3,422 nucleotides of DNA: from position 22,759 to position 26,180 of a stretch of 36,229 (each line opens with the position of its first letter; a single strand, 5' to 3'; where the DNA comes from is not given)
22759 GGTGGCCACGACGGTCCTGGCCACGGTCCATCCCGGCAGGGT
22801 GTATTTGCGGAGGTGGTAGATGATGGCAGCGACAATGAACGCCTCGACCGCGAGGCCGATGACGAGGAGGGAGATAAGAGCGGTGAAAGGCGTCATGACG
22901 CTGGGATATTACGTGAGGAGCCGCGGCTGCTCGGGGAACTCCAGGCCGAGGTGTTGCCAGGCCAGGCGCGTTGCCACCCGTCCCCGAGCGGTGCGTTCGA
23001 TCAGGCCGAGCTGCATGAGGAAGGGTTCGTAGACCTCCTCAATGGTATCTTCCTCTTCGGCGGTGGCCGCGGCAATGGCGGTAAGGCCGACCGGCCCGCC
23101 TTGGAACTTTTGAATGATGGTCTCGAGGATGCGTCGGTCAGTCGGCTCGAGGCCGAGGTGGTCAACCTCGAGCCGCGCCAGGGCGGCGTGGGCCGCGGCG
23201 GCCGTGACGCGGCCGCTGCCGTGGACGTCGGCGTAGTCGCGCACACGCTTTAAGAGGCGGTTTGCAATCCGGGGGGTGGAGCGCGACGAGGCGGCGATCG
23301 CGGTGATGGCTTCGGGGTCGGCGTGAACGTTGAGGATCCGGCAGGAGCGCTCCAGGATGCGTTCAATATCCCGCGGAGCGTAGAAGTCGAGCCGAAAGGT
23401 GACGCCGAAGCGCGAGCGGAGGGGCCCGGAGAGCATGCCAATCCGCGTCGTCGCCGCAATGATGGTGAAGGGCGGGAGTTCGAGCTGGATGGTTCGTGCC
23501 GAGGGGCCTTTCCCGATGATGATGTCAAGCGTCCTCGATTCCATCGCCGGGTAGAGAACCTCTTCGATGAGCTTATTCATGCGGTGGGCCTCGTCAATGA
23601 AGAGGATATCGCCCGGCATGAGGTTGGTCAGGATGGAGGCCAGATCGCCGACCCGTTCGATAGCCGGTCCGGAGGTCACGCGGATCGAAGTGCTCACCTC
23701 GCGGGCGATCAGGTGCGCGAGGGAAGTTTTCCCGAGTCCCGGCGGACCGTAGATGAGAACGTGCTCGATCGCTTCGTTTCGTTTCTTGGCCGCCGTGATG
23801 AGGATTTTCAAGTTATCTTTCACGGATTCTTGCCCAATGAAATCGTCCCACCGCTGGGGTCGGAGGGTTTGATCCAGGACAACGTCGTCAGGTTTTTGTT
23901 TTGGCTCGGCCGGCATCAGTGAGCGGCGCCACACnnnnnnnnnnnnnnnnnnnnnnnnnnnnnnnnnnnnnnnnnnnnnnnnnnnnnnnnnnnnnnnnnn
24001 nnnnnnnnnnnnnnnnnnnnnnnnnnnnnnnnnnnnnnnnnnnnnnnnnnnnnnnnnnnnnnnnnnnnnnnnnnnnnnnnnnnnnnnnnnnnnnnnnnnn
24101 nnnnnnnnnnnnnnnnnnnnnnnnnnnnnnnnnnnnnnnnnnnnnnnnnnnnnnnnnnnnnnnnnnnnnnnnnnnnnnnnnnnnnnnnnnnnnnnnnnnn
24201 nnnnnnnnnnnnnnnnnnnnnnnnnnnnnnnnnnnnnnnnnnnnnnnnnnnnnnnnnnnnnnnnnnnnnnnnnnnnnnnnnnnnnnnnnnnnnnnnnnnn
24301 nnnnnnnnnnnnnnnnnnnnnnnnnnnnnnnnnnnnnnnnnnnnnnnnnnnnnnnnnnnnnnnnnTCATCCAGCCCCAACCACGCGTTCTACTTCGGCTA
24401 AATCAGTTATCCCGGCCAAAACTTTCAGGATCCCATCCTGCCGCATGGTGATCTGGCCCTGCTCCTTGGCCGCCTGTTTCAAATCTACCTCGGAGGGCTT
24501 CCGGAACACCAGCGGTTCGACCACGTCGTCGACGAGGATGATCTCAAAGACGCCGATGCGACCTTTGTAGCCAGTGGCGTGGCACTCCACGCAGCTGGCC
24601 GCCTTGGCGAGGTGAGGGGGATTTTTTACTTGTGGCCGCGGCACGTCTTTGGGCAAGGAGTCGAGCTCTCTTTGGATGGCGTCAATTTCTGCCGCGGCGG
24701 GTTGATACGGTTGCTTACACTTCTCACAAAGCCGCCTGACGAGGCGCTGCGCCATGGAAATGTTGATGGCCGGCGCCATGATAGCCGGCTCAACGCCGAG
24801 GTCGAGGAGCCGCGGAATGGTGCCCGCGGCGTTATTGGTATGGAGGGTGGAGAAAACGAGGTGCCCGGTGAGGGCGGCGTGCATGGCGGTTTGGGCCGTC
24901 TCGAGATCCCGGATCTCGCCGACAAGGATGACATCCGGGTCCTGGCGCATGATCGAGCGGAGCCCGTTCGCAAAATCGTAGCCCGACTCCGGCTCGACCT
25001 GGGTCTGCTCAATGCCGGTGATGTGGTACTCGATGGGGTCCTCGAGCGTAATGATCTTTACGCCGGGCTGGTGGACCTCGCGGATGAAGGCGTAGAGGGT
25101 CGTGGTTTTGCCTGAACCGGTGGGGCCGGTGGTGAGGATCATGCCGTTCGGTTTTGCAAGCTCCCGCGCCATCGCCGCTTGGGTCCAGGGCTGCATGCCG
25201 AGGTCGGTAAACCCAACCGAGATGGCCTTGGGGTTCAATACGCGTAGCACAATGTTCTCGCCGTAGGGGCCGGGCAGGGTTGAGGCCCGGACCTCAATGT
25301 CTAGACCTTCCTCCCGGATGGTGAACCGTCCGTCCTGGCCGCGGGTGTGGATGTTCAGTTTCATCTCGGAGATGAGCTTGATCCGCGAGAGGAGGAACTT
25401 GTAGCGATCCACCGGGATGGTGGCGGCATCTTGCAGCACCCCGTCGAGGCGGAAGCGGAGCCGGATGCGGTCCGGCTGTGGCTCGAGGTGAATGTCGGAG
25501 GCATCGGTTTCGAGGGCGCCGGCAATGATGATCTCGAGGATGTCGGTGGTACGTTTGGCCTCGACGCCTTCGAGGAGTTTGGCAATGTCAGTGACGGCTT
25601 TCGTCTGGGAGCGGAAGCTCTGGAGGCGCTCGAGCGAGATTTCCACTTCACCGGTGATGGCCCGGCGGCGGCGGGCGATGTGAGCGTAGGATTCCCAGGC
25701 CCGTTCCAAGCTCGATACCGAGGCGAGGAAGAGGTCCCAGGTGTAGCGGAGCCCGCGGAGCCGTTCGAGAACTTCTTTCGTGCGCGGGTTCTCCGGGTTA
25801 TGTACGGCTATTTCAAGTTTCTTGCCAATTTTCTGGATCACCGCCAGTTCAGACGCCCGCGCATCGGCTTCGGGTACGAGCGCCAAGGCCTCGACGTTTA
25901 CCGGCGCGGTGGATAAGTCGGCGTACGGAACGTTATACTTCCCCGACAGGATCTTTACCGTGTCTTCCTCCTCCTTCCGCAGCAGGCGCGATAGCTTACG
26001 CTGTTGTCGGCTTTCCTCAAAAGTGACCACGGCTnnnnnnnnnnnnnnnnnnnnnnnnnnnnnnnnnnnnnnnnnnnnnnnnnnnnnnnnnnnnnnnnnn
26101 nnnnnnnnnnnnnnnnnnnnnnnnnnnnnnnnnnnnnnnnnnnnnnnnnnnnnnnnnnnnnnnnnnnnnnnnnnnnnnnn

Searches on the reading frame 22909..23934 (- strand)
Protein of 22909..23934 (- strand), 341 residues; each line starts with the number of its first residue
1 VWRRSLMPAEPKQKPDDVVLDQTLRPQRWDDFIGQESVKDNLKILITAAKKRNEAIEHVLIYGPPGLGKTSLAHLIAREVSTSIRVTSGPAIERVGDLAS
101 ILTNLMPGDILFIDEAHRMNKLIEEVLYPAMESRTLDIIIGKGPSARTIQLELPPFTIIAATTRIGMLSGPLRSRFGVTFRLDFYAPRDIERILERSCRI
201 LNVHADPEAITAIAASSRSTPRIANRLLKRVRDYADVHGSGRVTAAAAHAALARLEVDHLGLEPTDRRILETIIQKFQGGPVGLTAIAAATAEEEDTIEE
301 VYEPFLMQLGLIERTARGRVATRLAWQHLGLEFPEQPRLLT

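Call 84: search_protein_families(library=pfam, proteins=[window:22909-23934:-], max_evalue=0.00001)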
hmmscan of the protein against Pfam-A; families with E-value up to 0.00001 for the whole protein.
window:22909-23934:- (341 aa): 7 families
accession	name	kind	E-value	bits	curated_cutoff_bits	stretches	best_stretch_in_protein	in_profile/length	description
PF05496.18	RuvB_N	-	1.2e-73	246.5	27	1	24-182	1-159/159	Holliday junction DNA helicase RuvB P-loop domain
PF05491.19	RuvB_C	-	3e-25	88.4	24.7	1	260-329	2-71/72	RuvB C-terminal winged helix domain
PF17864.7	AAA_lid_4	-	4.3e-25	87.7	27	1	185-258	1-74/74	RuvB AAA lid domain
PF00004.35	AAA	-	2.4e-18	67.3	21.2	1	59-182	1-129/131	ATPase family associated with various cellular activities (AAA)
PF07728.20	AAA_5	-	2.1e-08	34.7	22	1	58-176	1-139/139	AAA domain (dynein-related subfamily)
PF06068.19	TIP49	-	5.2e-07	29.6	23.8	0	21-87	14-81/347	TIP49 P-loop domain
PF13191.12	AAA_16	-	2.3e-06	28.6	32.6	0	33-94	3-63/167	AAA ATPase domain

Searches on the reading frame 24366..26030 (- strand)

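Call 84: search_protein_families(library=pfam, proteins=[window:24366-26030:-], max_evalue=0.00001)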
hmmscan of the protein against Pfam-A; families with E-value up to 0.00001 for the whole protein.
window:24366-26030:- (554 aa): 2 families
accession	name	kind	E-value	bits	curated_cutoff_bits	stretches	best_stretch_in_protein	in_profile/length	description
PF00437.27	T2SSE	-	2.3e-115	385.6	24.9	1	164-549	11-370/370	Type II/IV secretion system protein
PF05157.20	MshEN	-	1.2e-10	41.6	23.1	1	32-119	1-87/90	MshEN domain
